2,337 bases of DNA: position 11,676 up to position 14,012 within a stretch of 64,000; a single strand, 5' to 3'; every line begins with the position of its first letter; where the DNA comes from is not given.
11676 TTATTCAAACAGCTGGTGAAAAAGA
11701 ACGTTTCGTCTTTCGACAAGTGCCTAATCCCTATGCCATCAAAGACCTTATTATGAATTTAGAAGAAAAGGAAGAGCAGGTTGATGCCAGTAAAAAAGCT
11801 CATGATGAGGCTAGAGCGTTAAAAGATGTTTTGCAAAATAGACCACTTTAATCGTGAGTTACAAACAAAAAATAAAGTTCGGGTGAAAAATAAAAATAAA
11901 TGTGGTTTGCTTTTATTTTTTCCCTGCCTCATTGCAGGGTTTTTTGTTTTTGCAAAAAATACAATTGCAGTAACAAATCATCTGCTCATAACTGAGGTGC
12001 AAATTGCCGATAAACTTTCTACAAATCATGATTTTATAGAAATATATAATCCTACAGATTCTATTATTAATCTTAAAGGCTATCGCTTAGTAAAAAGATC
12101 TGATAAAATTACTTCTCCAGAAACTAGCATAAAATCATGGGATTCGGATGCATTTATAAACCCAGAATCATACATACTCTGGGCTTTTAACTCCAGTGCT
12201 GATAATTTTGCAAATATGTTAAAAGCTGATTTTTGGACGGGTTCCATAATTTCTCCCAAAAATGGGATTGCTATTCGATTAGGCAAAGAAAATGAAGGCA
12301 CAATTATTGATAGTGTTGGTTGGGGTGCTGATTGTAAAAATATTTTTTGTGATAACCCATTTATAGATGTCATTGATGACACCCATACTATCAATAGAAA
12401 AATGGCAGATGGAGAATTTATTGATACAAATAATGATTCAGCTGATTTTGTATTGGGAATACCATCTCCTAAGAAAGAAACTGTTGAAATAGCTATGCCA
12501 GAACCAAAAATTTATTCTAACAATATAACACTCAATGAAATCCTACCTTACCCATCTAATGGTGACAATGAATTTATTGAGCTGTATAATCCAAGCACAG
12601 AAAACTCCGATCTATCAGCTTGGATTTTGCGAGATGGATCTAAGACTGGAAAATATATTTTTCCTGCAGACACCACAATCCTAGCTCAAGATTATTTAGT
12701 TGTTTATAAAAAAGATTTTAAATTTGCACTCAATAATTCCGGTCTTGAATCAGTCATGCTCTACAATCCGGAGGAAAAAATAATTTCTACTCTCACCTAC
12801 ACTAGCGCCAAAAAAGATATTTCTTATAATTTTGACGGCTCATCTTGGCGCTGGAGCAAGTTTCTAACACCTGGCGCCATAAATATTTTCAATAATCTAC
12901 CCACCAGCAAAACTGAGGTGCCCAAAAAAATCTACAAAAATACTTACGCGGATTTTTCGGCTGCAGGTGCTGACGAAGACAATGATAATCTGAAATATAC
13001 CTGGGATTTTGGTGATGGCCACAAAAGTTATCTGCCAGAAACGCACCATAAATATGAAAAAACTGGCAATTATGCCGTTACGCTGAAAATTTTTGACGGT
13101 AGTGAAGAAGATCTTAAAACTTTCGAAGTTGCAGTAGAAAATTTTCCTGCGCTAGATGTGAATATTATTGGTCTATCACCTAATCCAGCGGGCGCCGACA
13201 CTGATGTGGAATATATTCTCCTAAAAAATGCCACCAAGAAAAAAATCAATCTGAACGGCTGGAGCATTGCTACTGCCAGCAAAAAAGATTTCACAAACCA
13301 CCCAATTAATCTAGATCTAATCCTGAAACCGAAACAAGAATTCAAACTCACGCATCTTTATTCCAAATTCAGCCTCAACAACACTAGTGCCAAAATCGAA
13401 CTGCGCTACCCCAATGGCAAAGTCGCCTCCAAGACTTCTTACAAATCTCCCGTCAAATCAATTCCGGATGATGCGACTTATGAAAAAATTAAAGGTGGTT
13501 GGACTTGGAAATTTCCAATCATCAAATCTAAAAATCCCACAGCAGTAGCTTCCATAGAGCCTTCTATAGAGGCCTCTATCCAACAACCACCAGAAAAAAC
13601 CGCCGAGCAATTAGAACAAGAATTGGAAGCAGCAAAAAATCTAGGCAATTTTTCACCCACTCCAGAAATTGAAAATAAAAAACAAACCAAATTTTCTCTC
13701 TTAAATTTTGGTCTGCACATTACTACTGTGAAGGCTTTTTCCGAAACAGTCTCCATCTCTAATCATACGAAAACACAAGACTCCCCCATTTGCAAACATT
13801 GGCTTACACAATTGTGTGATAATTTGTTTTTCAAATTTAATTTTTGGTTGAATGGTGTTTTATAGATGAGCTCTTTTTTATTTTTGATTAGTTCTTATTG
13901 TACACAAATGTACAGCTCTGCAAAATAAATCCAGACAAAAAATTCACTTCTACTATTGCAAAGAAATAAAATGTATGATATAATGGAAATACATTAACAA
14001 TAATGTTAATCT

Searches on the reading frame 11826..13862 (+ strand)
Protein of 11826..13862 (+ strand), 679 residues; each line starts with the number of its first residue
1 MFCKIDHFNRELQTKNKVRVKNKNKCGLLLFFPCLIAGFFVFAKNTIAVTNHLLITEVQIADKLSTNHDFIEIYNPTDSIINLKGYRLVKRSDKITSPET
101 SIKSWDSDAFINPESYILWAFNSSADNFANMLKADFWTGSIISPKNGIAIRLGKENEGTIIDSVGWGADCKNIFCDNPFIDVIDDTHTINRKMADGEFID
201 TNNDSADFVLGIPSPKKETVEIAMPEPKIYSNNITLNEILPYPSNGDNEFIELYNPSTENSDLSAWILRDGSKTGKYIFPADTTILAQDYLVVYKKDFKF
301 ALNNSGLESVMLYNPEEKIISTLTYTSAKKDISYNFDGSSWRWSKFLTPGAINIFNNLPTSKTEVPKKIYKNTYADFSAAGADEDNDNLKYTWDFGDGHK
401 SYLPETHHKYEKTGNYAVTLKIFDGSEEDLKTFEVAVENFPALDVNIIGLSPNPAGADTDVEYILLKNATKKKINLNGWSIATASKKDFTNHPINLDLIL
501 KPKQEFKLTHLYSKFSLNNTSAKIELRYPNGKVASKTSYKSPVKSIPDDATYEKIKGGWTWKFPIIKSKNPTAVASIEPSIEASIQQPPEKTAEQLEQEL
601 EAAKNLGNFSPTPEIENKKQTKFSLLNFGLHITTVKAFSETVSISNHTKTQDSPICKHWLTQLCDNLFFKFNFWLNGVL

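Call 69: search_protein_families(library=ncbifam, proteins=[window:11826-13862:+], max_evalue=0.001)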
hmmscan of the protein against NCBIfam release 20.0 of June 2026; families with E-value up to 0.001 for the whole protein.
window:11826-13862:+ (679 aa): 1 family
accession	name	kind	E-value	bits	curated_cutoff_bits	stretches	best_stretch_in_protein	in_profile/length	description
NF033680.1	exonuc_ExeM-GG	exception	0.00029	19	1300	0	51-103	24-73/884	extracellular exonuclease ExeM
